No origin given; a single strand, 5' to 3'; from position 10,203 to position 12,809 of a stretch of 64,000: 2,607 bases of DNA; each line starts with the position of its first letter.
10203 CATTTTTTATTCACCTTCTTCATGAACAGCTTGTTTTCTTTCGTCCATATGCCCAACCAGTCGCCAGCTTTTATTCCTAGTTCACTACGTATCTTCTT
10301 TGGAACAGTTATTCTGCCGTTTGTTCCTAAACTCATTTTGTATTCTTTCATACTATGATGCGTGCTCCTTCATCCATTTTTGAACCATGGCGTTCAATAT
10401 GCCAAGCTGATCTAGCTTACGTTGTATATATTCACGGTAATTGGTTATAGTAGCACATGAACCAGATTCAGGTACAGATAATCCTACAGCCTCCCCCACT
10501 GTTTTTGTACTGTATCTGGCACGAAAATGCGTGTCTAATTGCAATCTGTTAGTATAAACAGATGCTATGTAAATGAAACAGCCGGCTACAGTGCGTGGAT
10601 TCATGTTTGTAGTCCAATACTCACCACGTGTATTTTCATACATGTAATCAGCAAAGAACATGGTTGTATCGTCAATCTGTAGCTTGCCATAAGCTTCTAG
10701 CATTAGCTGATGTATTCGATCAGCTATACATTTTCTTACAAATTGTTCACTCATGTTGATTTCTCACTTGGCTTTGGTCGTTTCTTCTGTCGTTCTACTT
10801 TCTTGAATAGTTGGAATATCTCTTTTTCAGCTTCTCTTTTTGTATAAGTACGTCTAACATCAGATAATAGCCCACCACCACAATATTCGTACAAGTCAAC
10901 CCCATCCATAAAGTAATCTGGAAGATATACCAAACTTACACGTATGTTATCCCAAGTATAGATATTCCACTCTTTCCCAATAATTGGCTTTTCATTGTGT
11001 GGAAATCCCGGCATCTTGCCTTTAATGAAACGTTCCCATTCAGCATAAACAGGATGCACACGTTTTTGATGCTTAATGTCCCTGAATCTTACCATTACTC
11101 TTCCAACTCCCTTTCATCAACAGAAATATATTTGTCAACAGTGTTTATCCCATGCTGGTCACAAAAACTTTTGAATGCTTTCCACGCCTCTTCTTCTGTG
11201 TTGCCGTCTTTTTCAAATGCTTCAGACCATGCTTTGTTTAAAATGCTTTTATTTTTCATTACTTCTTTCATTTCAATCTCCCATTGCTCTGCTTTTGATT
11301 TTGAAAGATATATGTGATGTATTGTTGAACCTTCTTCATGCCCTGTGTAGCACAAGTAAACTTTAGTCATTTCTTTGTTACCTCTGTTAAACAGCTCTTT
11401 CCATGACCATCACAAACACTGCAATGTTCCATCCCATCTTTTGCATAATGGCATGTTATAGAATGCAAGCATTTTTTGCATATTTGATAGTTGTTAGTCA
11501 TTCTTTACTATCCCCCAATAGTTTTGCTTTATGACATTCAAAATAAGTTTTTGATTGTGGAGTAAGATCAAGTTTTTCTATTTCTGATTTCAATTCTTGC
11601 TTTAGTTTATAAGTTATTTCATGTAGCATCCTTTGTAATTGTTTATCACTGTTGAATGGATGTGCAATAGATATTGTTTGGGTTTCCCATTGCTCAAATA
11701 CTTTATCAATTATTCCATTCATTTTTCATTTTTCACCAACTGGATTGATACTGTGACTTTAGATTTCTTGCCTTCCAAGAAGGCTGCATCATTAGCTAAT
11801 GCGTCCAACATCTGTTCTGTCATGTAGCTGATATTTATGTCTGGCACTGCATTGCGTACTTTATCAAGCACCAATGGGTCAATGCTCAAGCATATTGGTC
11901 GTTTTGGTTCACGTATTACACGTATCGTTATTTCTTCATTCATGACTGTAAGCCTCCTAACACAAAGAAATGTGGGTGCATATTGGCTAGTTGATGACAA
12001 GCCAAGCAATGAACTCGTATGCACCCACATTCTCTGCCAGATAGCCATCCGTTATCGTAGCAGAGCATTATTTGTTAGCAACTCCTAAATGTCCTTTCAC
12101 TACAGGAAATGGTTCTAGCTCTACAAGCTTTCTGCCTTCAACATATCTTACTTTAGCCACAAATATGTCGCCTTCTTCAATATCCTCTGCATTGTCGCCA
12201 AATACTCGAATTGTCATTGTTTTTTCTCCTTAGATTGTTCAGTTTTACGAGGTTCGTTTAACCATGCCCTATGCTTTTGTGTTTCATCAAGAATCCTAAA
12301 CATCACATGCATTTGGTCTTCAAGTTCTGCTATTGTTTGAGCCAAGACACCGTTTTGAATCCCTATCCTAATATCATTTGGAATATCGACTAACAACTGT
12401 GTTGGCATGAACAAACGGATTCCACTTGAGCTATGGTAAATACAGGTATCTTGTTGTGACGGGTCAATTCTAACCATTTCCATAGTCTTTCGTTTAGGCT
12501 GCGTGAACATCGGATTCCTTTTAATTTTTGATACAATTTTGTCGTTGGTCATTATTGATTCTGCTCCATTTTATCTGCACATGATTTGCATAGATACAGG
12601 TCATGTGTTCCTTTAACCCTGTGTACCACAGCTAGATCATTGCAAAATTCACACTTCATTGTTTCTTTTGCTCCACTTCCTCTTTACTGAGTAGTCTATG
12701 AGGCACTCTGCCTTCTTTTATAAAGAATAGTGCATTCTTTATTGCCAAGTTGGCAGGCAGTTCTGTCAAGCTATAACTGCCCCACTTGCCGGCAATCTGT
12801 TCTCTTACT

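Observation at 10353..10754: Stand-alone cyclin-fold protein resembling a TFB/TFIIB core repeat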

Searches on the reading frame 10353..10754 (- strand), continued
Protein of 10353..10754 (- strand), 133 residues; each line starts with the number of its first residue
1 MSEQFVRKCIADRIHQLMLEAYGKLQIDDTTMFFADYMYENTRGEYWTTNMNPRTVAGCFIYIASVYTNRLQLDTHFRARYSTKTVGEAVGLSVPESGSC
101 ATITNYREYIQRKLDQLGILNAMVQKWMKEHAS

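Call 69: fold_search(model_id=the predicted structure, library=pdb)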
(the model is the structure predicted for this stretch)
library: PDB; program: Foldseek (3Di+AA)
matches with E <= 10: 208; with E <= 0.001: 0
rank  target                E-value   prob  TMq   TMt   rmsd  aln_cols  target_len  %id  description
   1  5xqx_B                2.6e-01  0.85  0.50  0.27   9.5       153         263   12  Human CDK8-CYCC in complex with compound 4: N-methyl-4-(4-pyridyl)-1H-pyrrole-2-carboxamide (released 2017-08-09)
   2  9h8c_B                4.1e-01  0.85  0.53  0.29   8.3       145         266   12  Human CDK8/Cyclin-C complex with inhibitor 2-9 (released 2025-01-22)
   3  1d3u_B                4.6e-01  0.96  0.48  0.34   3.8       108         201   16  TATA-BINDING PROTEIN/TRANSCRIPTION FACTOR (II)B/BRE+TATA-BOX COMPLEX FROM PYROCOCCUS WOESEI (released 1999-11-15)
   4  8tq2_B                4.6e-01  0.91  0.52  0.29   6.1       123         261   14  Structure of the kinase lobe of human CDK8 kinase module (released 2024-10-09)
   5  4f7n_B                4.8e-01  0.91  0.53  0.29   5.8       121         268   14  Crystal structure of human CDK8/CYCC in complex with compound 11 (1-[3-tert-butyl-1-(4-methylphenyl)-1H-pyrazol-5-yl]- (released 2013-05-01)
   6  2ivx_B                5.1e-01  0.96  0.56  0.31   5.8       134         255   10  Crystal structure of human cyclin T2 at 1.8 A resolution (released 2006-07-19)
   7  8tqc_B                5.1e-01  0.87  0.51  0.29   6.1       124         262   14  Structure of the human CDK8 kinase module (released 2024-10-09)
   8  9qkt_C                5.4e-01  0.80  0.47  0.30   6.4       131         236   14  Cryo-EM structure of the CDK11B-cyclin L2-SAP30BP bound to OTS964 (conformation 1) (released 2026-03-18)
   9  1ais_B                5.7e-01  0.93  0.48  0.35   4.0       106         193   14  TATA-BINDING PROTEIN/TRANSCRIPTION FACTOR (II)B/TATA-BOX COMPLEX FROM PYROCOCCUS WOESEI (released 1997-07-07)
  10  6z45_B                5.7e-01  0.72  0.41  0.24   8.3       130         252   12  CDK9-Cyclin-T1 complex bound by compound 24 (released 2020-12-23)
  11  3rgf_B                6.3e-01  0.90  0.56  0.31   4.3       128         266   12  Crystal Structure of human CDK8/CycC (released 2011-08-10)
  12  6f40_V                6.3e-01  0.82  0.44  0.20   8.5        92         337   16  RNA Polymerase III open complex (released 2018-01-17)
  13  7q5b_Z                7.0e-01  0.66  0.38  0.20  10.8       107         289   12  Cryo-EM structure of Ty3 retrotransposon targeting a TFIIIB-bound tRNA gene (released 2022-01-26)
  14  9jk1_C                8.6e-01  0.87  0.49  0.30   4.5       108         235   16  Crystal structure of CDK12/Cyclin K in complex with covalent inhibitor YJZ5118 (released 2025-05-07)
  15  7egb_R                8.6e-01  0.77  0.45  0.26   5.0       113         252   16  TFIID-based holo PIC on SCP promoter (released 2021-05-05)
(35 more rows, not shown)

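Call 74: list_cluster_members(proteins=[P0001, P0004])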
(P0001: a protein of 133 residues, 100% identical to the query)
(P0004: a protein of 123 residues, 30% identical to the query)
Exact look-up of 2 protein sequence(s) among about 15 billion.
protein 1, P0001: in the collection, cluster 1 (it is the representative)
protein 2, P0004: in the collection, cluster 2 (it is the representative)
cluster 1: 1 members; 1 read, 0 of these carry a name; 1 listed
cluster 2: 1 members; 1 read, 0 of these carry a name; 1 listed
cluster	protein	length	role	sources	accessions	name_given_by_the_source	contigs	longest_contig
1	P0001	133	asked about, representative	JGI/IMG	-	-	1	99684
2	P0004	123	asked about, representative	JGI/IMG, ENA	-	-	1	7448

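Call 76: search_dna_similar(query=window:10353-10754:-, collection=phages, mode=protein, max_evalue=10, max_rows=10)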
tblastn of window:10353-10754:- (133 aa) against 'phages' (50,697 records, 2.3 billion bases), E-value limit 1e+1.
Records with a match: 2; places in all: 2; records where one place covers at least 80% of the query: 0.
Best place of each record, by identity: <60% 2.
By first word of the organism name: Citrobacter 2.
By host as written in the record: Citrobacter freundii 2.
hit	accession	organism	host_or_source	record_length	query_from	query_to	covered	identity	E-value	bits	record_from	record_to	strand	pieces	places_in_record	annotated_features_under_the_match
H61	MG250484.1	Citrobacter phage CF1 ERZ-2017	Citrobacter freundii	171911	12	101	68%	25.7%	2e+0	34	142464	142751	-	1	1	hypothetical protein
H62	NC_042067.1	Citrobacter phage CF1 ERZ-2017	Citrobacter freundii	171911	12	101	68%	25.7%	2e+0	34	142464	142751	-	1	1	homing endonuclease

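Call 83: fold_search(model_id=the predicted structure, library=viral)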
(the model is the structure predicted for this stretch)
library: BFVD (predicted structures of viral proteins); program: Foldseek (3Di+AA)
matches with E <= 10: 166; with E <= 0.001: 0
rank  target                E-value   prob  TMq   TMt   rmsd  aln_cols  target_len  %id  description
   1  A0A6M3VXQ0            1.0e-01  1.00  0.59  0.32   4.2       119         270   15  Putative transcription initiation factor B [Saccharolobus solfataricus rod-shaped virus 1]
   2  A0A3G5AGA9            1.7e-01  0.97  0.46  0.32   5.4       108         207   19  Uncharacterized protein [Solumvirus sp.]
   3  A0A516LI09            2.6e-01  0.97  0.56  0.29   9.9       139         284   14  (no name in the UniProt tables at hand)
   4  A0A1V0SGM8            2.8e-01  0.90  0.48  0.21   9.9       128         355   22  Transcription initiation factor IIB [Hokovirus HKV1]
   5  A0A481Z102            2.8e-01  0.87  0.46  0.18  14.4       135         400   14  Transcription initiation factor IIB [Mimivirus LCMiAC02]
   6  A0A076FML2            4.2e-01  0.75  0.40  0.20   4.6       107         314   13  Putative transcription factor TF IIB [Aureococcus anophagefferens virus]
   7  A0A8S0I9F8            5.5e-01  0.96  0.52  0.32   3.8       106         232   15  (no name in the UniProt tables at hand)
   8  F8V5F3                5.5e-01  0.82  0.52  0.49   6.4       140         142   11  Uncharacterized protein L268b [Acanthamoeba polyphaga mimivirus]
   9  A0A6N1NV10            5.8e-01  0.93  0.54  0.34   4.2       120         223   13  Transcription factor TFIIB cyclin-like domain-containing protein [Tupanvirus deep ocean]
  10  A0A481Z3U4            6.5e-01  0.47  0.39  0.36   6.2       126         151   13  Uncharacterized protein [Pithovirus LCPAC104]
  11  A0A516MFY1            7.2e-01  0.66  0.48  0.24   9.1       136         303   13  (no name in the UniProt tables at hand)
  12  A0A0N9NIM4            7.6e-01  0.14  0.25  0.22  16.0       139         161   10  (no name in the UniProt tables at hand)
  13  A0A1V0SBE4            8.0e-01  0.20  0.27  0.09  16.0       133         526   12  Ankyrin repeat protein [Catovirus CTV1]
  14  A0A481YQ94            9.4e-01  0.66  0.48  0.15   4.9       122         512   14  Putative serine/threonine protein kinase [Pithovirus LCDPAC01]
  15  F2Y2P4                9.9e-01  0.75  0.50  0.14   4.9       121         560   15  (no name in the UniProt tables at hand)
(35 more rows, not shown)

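Call 92: find_related_loci(query=A1, collection=metagenome_contigs, flank=6000)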
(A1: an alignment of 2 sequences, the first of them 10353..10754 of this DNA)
Query A1 (133 aa) in metagenome_contigs; peptide patterns used: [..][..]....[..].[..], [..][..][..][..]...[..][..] (x = any residue, [..] = any of these).
369 stretches matched a pattern; 1 encode a relative of the query (tblastn E <= 1e-3); 1 distinct loci.
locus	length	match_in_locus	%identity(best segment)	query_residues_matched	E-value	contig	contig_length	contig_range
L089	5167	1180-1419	31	7-86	7e-11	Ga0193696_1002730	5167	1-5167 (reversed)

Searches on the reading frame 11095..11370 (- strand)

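Call 18: search_protein_families(library=pfam, proteins=[window:11095-11370:-], max_evalue=1)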
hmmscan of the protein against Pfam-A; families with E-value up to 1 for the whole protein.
window:11095-11370:- (91 aa): 3 families
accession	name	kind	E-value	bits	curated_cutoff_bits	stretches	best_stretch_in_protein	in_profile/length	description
PF19646.4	DUF6149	-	0.011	16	27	1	25-79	73-124/200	Family of unknown function (DUF6149)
PF08933.16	PrnB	-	0.027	13.7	27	1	34-84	274-324/387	Monodechloroaminopyrrolnitrin synthase PrnB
PF14657.12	Arm-DNA-bind_4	-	0.13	12.4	22.3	0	23-39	27-43/47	Arm DNA-binding domain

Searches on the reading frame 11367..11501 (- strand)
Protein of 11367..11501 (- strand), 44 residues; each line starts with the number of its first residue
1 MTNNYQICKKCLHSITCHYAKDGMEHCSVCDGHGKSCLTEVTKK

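Call 85: search_protein_families(library=pfam, proteins=[window:11367-11501:-], max_evalue=1)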
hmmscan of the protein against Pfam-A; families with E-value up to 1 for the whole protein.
window:11367-11501:- (44 aa): 1 family
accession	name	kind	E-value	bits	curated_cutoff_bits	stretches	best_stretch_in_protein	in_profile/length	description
PF17302.8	DUF5351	-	0.084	13.6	27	1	22-35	15-28/29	Family of unknown function (DUF5351)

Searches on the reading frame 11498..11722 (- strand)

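Call 18: search_protein_families(library=pfam, proteins=[window:11498-11722:-], max_evalue=1)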
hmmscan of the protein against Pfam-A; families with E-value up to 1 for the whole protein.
window:11498-11722:- (74 aa): 1 family
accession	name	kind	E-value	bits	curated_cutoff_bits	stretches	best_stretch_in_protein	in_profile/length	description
PF17925.6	TetR_C_20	-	0.16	12.6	26.5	1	5-54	47-97/107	Tetracyclin repressor-like, C-terminal domain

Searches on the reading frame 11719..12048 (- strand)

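Call 18: search_protein_families(library=pfam, proteins=[window:11719-12048:-], max_evalue=1)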
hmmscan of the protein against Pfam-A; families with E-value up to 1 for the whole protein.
window:11719-12048:- (109 aa): 1 family
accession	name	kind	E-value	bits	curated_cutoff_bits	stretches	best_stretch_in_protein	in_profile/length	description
PF07362.18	CcdA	-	0.047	14.5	22.4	1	49-87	1-37/71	Post-segregation antitoxin CcdA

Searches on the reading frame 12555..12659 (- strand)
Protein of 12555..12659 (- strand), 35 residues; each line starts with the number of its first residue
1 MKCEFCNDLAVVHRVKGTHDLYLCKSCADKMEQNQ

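Call 85: search_protein_families(library=pfam, proteins=[window:12555-12659:-], max_evalue=1)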
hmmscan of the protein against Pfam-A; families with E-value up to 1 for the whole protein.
window:12555-12659:- (35 aa): 3 families
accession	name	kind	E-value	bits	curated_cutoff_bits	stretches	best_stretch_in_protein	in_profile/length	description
PF13920.12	zf-C3HC4_3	-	0.051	13.8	27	1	2-32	4-34/49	Zinc finger, C3HC4 type (RING finger)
PF22082.2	TtuA_LIM_N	-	0.18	12.4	27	0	2-14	1-13/26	2-thiouridine synthetase TtuA, N-terminal LIM domain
PF09963.14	DUF2197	-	0.32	11.8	22.2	0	20-34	30-44/56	Uncharacterized protein conserved in bacteria (DUF2197)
